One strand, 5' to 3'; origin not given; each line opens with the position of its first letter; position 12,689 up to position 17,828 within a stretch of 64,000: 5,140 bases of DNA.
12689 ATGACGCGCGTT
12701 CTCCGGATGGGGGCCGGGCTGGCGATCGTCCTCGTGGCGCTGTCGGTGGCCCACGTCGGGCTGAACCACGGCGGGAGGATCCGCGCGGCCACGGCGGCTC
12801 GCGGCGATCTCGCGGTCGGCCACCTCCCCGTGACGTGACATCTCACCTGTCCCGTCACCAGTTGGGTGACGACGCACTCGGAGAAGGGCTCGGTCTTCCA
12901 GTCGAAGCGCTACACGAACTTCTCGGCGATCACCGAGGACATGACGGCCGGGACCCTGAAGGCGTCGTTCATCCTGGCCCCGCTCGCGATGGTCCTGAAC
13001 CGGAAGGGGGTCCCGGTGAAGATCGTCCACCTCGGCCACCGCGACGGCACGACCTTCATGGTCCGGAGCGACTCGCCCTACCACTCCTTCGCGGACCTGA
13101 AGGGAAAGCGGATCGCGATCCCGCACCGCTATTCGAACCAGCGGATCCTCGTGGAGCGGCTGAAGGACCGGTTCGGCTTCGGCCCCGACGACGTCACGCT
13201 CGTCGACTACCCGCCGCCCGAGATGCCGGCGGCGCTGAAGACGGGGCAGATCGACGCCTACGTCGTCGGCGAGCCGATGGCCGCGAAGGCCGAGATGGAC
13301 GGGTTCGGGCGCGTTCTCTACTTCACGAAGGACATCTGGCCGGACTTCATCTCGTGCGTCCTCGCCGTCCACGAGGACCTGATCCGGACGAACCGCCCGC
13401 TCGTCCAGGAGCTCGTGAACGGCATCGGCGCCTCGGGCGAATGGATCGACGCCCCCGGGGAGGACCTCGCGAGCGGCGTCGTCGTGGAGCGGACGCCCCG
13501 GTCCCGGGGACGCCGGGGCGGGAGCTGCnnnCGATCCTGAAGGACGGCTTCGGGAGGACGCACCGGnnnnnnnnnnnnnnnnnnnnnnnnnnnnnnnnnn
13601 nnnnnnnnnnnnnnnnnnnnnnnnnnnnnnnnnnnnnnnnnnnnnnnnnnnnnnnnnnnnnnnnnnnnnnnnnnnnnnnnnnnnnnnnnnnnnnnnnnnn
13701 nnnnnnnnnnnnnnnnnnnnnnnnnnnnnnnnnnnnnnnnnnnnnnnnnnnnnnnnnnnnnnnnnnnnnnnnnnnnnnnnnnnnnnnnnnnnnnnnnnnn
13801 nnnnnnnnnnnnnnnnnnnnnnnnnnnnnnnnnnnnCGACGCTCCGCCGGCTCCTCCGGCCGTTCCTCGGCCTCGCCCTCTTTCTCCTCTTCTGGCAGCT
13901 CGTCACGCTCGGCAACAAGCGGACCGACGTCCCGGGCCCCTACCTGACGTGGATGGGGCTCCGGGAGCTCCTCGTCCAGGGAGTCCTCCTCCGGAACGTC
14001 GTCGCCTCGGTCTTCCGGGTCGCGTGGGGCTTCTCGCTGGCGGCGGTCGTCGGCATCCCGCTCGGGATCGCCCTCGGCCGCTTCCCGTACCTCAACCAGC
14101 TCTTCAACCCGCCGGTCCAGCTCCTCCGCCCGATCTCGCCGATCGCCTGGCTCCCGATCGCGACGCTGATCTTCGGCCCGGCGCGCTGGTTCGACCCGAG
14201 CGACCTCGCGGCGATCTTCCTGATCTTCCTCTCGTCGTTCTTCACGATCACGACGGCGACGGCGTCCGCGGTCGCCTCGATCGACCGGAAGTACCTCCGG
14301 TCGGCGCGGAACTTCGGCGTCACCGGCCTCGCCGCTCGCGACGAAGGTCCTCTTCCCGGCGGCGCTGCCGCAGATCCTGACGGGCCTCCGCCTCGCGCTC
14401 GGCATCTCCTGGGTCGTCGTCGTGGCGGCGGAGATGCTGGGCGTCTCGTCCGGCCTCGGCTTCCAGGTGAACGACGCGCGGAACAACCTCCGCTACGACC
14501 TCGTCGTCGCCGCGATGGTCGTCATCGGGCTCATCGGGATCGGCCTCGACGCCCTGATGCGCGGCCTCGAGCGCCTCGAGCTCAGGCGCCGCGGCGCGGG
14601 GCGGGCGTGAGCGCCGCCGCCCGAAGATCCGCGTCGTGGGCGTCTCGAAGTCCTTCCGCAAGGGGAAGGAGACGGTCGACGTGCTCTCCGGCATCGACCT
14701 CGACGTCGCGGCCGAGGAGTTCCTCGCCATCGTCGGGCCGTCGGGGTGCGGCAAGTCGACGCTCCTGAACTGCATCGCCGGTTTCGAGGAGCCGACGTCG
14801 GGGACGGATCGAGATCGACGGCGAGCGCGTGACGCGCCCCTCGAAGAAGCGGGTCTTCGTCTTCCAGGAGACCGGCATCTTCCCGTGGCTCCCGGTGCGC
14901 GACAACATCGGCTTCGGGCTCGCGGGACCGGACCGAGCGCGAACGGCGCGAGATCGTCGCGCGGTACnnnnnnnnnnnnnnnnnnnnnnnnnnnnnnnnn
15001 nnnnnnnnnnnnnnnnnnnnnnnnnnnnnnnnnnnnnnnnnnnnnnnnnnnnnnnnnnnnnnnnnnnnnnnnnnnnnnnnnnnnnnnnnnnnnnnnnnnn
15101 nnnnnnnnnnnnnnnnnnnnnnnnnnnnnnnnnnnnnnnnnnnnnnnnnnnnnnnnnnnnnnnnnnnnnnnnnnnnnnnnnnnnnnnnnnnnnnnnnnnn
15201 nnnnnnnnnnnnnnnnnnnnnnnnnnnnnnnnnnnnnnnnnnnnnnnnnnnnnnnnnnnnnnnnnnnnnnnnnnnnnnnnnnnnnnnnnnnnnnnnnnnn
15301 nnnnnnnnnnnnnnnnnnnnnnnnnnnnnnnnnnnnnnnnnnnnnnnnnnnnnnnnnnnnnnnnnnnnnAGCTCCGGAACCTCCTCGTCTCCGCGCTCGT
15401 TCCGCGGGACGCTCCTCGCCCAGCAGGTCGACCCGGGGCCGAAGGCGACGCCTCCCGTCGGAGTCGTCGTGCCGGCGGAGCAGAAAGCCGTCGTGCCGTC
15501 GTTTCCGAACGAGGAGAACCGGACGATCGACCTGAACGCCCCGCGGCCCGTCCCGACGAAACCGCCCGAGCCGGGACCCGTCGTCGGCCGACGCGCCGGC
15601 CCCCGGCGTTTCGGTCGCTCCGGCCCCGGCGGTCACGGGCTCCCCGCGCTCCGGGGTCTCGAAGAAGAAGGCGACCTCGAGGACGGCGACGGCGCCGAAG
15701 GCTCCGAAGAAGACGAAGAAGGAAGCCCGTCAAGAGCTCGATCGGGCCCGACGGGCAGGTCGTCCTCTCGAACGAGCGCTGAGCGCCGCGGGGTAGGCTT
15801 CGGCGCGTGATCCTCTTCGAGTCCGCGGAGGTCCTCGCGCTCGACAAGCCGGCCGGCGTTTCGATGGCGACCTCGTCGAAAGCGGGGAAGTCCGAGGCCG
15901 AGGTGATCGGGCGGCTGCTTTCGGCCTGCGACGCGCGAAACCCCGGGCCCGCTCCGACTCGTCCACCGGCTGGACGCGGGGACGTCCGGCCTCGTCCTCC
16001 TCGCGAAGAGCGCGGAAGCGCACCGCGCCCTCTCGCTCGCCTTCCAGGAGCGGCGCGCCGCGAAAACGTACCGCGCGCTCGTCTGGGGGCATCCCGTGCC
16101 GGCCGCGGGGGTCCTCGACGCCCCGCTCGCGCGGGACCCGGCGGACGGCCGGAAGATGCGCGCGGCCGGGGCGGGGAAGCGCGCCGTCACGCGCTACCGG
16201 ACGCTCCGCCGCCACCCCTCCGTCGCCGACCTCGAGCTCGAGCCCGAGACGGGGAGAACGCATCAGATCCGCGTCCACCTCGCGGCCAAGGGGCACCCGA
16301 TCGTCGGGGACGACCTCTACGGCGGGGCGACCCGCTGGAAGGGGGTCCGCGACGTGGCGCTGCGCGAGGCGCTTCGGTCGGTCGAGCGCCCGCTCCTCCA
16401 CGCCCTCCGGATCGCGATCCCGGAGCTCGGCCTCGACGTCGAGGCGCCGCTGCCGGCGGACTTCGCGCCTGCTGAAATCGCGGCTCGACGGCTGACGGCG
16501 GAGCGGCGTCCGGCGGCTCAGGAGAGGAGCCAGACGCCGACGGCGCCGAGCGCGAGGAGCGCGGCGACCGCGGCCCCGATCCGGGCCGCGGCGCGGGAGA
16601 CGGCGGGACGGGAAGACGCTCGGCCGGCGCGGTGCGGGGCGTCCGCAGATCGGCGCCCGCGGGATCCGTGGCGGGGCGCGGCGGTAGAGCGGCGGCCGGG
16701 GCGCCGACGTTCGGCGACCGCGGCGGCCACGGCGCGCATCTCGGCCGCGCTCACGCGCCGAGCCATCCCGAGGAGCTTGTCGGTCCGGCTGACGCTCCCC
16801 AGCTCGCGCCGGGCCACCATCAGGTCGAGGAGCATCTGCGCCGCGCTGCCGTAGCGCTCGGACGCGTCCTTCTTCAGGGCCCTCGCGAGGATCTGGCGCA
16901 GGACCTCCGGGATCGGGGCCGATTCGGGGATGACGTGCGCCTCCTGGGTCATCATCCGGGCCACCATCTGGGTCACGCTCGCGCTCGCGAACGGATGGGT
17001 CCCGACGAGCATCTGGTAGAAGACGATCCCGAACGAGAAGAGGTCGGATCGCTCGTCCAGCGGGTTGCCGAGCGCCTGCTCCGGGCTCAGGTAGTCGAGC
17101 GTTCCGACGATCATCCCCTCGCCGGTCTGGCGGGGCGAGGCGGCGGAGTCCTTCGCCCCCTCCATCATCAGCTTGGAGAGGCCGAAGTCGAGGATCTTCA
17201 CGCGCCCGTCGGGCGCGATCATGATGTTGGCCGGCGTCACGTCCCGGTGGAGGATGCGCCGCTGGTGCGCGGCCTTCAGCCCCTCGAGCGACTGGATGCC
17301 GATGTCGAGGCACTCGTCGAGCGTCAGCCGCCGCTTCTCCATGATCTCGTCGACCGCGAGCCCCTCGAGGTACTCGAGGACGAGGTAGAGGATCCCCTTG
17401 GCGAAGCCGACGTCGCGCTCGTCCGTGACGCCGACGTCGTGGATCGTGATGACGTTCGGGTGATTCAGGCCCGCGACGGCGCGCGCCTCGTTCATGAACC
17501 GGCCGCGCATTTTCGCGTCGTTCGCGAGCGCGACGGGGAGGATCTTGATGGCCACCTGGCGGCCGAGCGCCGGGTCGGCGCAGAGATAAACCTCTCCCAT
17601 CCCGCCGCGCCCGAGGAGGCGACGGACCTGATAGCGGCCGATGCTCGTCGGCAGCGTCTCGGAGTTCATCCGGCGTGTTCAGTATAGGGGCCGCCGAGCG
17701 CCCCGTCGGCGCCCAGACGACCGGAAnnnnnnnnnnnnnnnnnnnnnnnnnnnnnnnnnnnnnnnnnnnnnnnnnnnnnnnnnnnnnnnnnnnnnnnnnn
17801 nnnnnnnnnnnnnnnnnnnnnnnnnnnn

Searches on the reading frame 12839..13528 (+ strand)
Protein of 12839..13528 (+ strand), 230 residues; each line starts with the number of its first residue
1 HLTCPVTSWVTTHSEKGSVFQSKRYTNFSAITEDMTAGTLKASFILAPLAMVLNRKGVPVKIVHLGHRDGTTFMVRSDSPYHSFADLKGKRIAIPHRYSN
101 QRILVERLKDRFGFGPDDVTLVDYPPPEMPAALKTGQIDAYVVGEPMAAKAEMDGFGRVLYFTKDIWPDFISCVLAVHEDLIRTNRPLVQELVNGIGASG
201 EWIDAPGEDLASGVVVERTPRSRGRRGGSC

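Call 53: search_protein_families(library=pfam, proteins=[window:12839-13528:+], max_evalue=0.00001)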
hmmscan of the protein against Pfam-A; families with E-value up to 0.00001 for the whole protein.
window:12839-13528:+ (230 aa): 4 families
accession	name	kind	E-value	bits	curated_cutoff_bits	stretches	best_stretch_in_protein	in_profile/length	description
PF13379.11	NMT1_2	-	8.5e-27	95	24.7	1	25-207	42-242/252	NMT1-like family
PF09084.16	NMT1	-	7.8e-17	62.3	20.5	1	54-197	57-203/216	NMT1/THI5 like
PF16868.10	NMT1_3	-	1.2e-06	28.8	27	1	71-149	93-174/289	NMT1-like family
PF12974.12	Phosphonate-bd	-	1.9e-06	27.9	27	1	20-105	31-121/242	ABC transporter, phosphonate, periplasmic substrate-binding protein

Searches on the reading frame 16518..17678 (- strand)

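Call 53: search_protein_families(library=pfam, proteins=[window:16518-17678:-], max_evalue=0.00001)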
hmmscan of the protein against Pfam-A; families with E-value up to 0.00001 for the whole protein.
window:16518-17678:- (386 aa): 3 families
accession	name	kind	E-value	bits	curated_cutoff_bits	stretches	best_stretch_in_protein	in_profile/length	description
PF00069.31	Pkinase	-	1.3e-47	162.8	31.7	1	16-281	1-256/263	Protein kinase domain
PF07714.23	PK_Tyr_Ser-Thr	-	5.6e-32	111.5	23.1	1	18-275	3-248/258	Protein tyrosine and serine/threonine kinase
PF03109.22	ABC1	-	3.3e-07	30.1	22.9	1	98-177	144-223/244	ABC1 atypical kinase-like domain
